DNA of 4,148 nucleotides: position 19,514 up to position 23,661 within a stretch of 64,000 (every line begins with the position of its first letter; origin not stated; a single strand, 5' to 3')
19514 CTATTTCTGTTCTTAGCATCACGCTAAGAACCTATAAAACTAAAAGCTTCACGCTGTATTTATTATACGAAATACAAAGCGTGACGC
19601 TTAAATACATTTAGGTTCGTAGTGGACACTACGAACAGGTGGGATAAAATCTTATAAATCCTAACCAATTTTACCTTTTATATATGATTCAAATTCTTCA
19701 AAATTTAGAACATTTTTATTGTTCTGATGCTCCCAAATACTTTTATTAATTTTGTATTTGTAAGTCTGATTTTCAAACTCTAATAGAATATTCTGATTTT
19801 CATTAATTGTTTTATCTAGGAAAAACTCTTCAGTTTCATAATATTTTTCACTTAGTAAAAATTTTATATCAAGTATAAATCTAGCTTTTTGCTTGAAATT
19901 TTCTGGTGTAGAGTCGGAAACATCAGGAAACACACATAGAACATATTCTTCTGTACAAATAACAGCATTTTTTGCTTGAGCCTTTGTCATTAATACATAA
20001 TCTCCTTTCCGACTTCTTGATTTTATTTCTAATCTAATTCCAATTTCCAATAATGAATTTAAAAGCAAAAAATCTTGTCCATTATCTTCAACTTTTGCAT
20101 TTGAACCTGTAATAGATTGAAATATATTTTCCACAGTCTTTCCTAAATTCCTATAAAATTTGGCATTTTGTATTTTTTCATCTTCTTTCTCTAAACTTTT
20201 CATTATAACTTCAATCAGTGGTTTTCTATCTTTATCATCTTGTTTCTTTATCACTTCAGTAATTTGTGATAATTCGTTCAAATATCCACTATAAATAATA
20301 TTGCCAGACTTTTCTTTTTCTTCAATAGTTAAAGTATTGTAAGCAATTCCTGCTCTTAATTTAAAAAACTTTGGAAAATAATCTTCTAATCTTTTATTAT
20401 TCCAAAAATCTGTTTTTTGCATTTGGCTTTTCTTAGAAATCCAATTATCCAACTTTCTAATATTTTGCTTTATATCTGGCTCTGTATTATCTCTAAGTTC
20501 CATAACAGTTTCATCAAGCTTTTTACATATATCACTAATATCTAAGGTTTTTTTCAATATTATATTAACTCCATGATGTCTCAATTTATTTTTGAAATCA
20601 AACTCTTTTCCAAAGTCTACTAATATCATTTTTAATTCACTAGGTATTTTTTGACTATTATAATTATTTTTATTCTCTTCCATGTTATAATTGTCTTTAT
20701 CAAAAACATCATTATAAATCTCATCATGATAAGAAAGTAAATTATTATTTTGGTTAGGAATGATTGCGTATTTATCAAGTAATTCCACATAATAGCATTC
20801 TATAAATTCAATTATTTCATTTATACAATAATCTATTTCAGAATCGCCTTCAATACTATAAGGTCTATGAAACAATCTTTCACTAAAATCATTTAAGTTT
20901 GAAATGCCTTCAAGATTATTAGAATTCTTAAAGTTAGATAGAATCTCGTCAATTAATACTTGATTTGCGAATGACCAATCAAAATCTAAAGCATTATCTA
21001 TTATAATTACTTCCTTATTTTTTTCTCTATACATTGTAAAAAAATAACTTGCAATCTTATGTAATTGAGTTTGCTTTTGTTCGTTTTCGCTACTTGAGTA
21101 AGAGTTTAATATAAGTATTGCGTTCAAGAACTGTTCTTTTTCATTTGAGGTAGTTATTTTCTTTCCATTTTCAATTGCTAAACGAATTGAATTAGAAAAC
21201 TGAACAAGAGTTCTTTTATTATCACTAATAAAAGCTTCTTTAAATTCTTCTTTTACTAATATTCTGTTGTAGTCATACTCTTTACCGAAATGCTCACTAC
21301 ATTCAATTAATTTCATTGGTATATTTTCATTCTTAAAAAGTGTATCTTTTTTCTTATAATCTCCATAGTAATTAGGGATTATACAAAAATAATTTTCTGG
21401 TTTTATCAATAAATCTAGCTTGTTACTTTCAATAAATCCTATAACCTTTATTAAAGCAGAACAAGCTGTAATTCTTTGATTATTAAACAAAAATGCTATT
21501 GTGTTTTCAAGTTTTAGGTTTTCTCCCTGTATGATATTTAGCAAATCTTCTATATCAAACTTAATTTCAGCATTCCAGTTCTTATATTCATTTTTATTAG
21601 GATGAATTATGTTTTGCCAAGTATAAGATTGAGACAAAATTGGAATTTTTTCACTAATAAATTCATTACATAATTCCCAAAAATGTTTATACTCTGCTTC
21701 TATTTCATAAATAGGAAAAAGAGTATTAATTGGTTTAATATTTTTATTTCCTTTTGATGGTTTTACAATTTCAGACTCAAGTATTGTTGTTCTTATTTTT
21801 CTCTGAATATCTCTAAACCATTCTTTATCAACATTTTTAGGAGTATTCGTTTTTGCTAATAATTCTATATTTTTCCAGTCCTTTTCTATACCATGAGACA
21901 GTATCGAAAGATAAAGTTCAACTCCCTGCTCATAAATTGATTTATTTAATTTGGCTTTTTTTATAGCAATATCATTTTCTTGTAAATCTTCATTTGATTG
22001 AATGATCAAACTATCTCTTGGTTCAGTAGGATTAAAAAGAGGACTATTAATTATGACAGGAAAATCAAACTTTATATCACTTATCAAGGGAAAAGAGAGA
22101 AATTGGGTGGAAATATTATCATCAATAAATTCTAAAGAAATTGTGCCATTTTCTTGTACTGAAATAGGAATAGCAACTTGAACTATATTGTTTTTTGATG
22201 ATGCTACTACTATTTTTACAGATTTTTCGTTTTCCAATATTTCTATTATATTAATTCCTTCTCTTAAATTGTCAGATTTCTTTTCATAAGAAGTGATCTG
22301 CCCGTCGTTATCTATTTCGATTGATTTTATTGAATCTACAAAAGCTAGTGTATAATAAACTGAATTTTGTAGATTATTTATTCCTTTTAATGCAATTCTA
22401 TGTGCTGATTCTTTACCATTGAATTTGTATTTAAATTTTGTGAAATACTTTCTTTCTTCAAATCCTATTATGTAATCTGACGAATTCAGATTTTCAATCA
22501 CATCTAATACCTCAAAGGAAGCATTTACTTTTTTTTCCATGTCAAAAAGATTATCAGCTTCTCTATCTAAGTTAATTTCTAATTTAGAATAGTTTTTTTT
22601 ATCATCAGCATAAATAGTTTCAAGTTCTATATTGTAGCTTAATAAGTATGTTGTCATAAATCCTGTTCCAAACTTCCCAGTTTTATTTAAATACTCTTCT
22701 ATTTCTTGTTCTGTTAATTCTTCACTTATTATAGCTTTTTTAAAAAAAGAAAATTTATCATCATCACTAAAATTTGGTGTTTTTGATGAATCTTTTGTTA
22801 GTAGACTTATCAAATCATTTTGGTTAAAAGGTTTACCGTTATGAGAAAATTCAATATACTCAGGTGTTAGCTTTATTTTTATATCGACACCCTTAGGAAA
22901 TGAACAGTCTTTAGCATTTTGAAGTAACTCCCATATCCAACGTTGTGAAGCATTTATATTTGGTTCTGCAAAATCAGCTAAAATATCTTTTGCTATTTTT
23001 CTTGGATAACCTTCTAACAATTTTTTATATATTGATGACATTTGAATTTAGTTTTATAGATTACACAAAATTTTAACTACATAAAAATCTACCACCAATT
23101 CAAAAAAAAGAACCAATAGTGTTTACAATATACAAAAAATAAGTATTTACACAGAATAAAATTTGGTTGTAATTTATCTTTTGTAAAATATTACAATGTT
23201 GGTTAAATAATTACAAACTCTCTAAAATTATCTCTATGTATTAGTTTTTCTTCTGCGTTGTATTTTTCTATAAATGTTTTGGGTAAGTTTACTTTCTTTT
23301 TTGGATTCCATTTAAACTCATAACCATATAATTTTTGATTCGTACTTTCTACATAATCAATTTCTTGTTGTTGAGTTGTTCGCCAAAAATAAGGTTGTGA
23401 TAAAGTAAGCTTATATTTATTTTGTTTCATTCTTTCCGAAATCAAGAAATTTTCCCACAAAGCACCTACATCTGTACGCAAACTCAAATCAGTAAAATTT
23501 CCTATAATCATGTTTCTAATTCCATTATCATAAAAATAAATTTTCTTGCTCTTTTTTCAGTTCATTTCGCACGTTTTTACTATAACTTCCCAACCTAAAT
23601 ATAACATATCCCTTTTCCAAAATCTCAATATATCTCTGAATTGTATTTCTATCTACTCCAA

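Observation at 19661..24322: AT-rich island encoding a 1126-aa sacsin/NOV-like GHKL ATPase giant protein next to a split DUF4143 AAA+ ATPase: candidate conflict/defence module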

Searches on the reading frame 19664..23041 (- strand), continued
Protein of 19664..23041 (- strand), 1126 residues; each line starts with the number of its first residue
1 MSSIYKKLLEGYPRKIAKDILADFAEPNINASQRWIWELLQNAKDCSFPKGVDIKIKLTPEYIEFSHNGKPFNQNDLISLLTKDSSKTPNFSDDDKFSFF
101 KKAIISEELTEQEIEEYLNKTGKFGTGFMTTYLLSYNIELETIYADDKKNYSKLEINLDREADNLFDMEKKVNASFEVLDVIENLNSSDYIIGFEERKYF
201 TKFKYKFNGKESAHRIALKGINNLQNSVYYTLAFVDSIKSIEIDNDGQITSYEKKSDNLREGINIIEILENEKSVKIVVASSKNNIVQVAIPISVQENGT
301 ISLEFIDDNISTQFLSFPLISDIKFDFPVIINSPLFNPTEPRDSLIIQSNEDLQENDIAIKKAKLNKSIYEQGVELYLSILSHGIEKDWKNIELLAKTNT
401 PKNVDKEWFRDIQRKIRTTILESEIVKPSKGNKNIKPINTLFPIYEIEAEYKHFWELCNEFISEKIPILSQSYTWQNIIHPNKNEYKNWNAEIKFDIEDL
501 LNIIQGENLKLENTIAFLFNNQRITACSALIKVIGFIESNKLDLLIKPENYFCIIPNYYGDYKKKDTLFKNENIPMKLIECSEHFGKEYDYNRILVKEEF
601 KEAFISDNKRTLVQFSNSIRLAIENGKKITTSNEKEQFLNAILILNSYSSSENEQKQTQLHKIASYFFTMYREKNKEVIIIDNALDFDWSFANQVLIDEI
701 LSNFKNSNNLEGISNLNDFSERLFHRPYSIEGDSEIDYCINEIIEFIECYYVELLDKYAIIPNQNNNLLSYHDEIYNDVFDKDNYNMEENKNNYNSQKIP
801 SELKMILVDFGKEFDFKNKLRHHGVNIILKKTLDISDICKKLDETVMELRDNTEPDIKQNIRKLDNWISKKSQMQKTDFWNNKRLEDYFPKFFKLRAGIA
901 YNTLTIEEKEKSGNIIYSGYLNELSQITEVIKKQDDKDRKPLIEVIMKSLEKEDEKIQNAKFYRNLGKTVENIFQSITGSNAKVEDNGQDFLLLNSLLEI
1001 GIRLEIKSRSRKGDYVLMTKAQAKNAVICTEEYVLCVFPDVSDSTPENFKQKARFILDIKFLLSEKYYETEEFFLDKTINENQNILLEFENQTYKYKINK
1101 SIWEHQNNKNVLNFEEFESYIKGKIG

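Call 113: search_protein_families(library=pfam, proteins=[L044:12996-13835:+, L045:13005-13838:+, L048:12983-13897:+, L043:12978-14063:+, L057:12984-14060:+, L081:12462-13535:+, L077:3804-4871:+, L061:12417-13649:+, L041:3838-5136:+, L058:13135-14880:+], max_evalue=0.01)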
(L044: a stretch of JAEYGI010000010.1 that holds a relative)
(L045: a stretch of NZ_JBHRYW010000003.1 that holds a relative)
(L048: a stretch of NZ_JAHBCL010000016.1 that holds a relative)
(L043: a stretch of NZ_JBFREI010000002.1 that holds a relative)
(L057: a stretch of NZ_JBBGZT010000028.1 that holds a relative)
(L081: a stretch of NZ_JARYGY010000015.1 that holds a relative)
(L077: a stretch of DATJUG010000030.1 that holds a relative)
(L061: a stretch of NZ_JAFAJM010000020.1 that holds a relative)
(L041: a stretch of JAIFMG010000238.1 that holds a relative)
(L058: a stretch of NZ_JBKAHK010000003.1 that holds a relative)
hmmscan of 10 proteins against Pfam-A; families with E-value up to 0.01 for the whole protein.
L044:12996-13835:+ (280 aa): 2 families
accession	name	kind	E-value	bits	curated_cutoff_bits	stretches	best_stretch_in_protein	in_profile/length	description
PF10137.14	CAP12-PCTIR_TIR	-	9.7e-39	132.5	24.7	1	136-253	1-118/119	CAP12/Pycsar effector protein, TIR domain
PF04326.19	SLFN_AlbA_2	-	9.4e-14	52.4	25.3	1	28-112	14-98/118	Schlafen, AlbA_2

L045:13005-13838:+ (278 aa): 3 families
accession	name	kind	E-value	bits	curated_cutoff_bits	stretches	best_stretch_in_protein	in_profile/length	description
PF10137.14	CAP12-PCTIR_TIR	-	2.9e-40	137.4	24.7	1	136-253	1-118/119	CAP12/Pycsar effector protein, TIR domain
PF04326.19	SLFN_AlbA_2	-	7.7e-09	36.6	25.3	1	27-109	19-97/118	Schlafen, AlbA_2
PF23304.1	GAE_BBS1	-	0.0075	17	27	0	59-144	7-88/105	Bardet-Biedl syndrome 1 protein, GAE domain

L048:12983-13897:+ (305 aa): 1 family
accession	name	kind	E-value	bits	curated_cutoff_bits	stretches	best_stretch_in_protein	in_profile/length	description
PF04326.19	SLFN_AlbA_2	-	9.2e-05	23.4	25.3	1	26-113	19-100/118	Schlafen, AlbA_2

L043:12978-14063:+ (362 aa): 2 families
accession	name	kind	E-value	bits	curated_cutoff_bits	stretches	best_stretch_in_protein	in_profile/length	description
PF04326.19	SLFN_AlbA_2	-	3.9e-08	34.3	25.3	1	29-126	19-117/118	Schlafen, AlbA_2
PF18735.6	HEPN_RiboL-PSP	-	0.0064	16.9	28.4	0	201-347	63-183/191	RiboL-PSP-HEPN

L057:12984-14060:+ (359 aa): 1 family
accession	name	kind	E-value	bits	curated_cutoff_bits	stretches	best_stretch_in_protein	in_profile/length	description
PF04326.19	SLFN_AlbA_2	-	1.9e-07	32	25.3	1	28-123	14-113/118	Schlafen, AlbA_2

L081:12462-13535:+ (358 aa): 2 families
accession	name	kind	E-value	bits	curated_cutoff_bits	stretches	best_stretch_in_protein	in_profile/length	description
PF04326.19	SLFN_AlbA_2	-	1.5e-18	67.9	25.3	1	16-125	1-117/118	Schlafen, AlbA_2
PF00268.27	Ribonuc_red_sm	-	0.0067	16.3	33.6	0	206-260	216-269/281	Ribonucleotide reductase, small chain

L077:3804-4871:+ (356 aa): 1 family
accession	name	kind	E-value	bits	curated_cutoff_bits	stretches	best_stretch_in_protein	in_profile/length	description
PF04326.19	SLFN_AlbA_2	-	7.1e-18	65.7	25.3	1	15-125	1-116/118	Schlafen, AlbA_2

L061:12417-13649:+ (411 aa): 3 families
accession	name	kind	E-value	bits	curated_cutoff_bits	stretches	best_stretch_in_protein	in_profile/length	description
PF13676.11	TIR_2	-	4.5e-18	66.3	28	1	236-350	1-119/122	TIR domain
PF04326.19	SLFN_AlbA_2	-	1.4e-11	45.3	25.3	1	27-115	13-103/118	Schlafen, AlbA_2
PF01582.25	TIR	-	7.5e-05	23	21.3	1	248-322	18-94/179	TIR domain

L041:3838-5136:+ (433 aa): 4 families
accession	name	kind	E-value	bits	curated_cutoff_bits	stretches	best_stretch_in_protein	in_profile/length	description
PF13304.12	AAA_21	-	1.2e-25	91.6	27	1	30-378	1-303/304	AAA domain, putative AbiEii toxin, Type IV TA system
PF13175.12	AAA_15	-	4.3e-20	73.1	32.1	1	1-377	1-373/374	AAA ATPase domain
PF02463.25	SMC_N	-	1.6e-05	24.9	40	1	3-380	2-204/220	RecF/RecN/SMC N terminal domain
PF11398.14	DUF2813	-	0.0062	16.4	21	0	332-390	283-337/372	Protein of unknown function (DUF2813)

L058:13135-14880:+ (582 aa): 22 families
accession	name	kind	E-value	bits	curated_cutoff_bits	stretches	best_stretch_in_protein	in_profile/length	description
PF13086.12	AAA_11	-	7.5e-19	68.9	27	2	291-351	195-254/257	AAA domain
PF13245.12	AAA_19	-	2.1e-12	47.8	25.1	1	202-350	10-132/134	AAA domain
PF13087.12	AAA_12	-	1.1e-11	45.1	27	1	370-550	6-194/195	AAA domain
PF01443.25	Viral_helicase1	-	3.2e-09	37.4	21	1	468-548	154-228/228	Viral superfamily 1 RNA helicase core domain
PF13604.12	AAA_30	-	6.5e-09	36.2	27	1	206-351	21-132/191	AAA domain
PF09848.15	SLFN-g3_helicase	-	1.2e-06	28.6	24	1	206-325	4-93/354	Schlafen group 3, DNA/RNA helicase domain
PF04851.21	ResIII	-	1.7e-05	25.3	22.5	1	202-320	22-134/164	Type III restriction enzyme, res subunit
PF05970.20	PIF1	-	6.2e-05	23.1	25.9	1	204-353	23-158/223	PIF1-like helicase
PF01695.23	IstB_IS21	-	6.7e-05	22.9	24.1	1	180-239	73-128/238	IstB-like ATP binding protein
PF20030.5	bpMoxR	-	8.9e-05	22.1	27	1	188-241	16-69/205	MoxR domain in the MoxR-vWA-beta-propeller ternary systems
PF13191.12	AAA_16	-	0.00023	22.2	32.6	1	205-265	26-86/167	AAA ATPase domain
PF13173.12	AAA_14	-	0.00025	21.5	27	1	206-280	5-79/129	AAA domain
PF05127.21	NAT10_TcmA_helicase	-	0.00025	21.4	22.7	1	207-322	1-100/176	RNA cytidine acetyltransferase NAT10/TcmA, helicase domain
PF07728.20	AAA_5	-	0.00062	20.2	22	1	205-240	1-34/139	AAA domain (dynein-related subfamily)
PF00004.35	AAA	-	0.0008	20.3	21.2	1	207-234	2-29/131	ATPase family associated with various cellular activities (AAA)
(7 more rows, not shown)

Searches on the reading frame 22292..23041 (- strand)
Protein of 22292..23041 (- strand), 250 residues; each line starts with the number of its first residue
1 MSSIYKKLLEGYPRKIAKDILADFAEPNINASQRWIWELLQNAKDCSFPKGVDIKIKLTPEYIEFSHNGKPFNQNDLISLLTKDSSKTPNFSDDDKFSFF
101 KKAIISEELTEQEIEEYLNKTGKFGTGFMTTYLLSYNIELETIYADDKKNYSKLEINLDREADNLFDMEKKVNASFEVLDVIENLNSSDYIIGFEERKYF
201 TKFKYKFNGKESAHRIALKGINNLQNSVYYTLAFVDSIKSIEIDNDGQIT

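Call 9: search_protein_families(library=pfam, proteins=[window:22301-23041:-], max_evalue=10)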
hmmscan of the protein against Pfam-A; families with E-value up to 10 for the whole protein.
seq(247 aa): 0 families

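Call 104: search_solved_structures(query=window:22292-23041:-, max_evalue=10, show_alignments=3)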
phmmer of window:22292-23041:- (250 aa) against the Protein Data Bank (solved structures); distinct sequences matched with E-value up to 10: 2.
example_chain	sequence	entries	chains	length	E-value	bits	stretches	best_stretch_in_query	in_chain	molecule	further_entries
4xbi_A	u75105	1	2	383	0.18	14.7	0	99-148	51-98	ClpB protein, putative,Green fluorescent protein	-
4jup_A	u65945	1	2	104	1.4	11.8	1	164-219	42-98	Caspase recruitment domain-containing protein 11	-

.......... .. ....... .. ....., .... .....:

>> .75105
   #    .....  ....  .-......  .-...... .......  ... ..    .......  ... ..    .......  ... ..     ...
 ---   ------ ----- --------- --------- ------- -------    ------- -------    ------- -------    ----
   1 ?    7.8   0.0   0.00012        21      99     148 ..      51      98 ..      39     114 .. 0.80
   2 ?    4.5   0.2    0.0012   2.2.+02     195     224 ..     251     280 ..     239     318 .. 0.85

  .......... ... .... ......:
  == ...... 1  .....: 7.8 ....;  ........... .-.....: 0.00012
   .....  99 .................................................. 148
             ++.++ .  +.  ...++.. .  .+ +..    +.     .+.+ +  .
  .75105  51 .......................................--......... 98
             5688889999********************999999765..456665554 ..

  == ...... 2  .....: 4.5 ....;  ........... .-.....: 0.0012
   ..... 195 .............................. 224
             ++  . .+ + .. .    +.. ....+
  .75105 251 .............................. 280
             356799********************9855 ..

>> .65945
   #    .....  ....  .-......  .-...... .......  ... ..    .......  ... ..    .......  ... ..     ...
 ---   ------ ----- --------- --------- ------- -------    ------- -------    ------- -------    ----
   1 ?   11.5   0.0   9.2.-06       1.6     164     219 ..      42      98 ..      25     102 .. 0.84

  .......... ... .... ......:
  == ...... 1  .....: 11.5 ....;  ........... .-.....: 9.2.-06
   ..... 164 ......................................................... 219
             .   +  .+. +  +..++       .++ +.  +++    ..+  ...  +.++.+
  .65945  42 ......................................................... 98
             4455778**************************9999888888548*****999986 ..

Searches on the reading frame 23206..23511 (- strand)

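Call 6: search_protein_families(library=pfam, proteins=[window:23206-23511:-], max_evalue=0.01)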
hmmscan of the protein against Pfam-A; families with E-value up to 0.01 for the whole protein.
window:23206-23511:- (102 aa): 1 family
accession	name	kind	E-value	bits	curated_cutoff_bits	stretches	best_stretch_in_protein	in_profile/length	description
PF13635.12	DUF4143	-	9.3e-14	51.9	28.1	1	8-69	97-160/160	Domain of unknown function (DUF4143)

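Call 7: search_protein_families(library=padloc, proteins=[window:23206-23511:-], max_evalue=0.01)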
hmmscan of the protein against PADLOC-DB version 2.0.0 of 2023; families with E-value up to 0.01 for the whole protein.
window:23206-23511:- (102 aa): 5 families
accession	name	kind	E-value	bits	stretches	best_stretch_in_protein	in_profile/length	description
PDLC04789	PDC-S01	-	8e-40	135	1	1-100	273-373/375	-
PDLC04790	PDC-S01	-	7.3e-10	36.1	1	12-69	310-368/422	-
PDLC04786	PDC-S01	-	5.3e-07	26.7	1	15-90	338-408/439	-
PDLC04791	PDC-S01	-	4.8e-05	20.2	1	38-91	322-374/395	-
PDLC04788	PDC-S01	-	0.0034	14.4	1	15-86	328-400/448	-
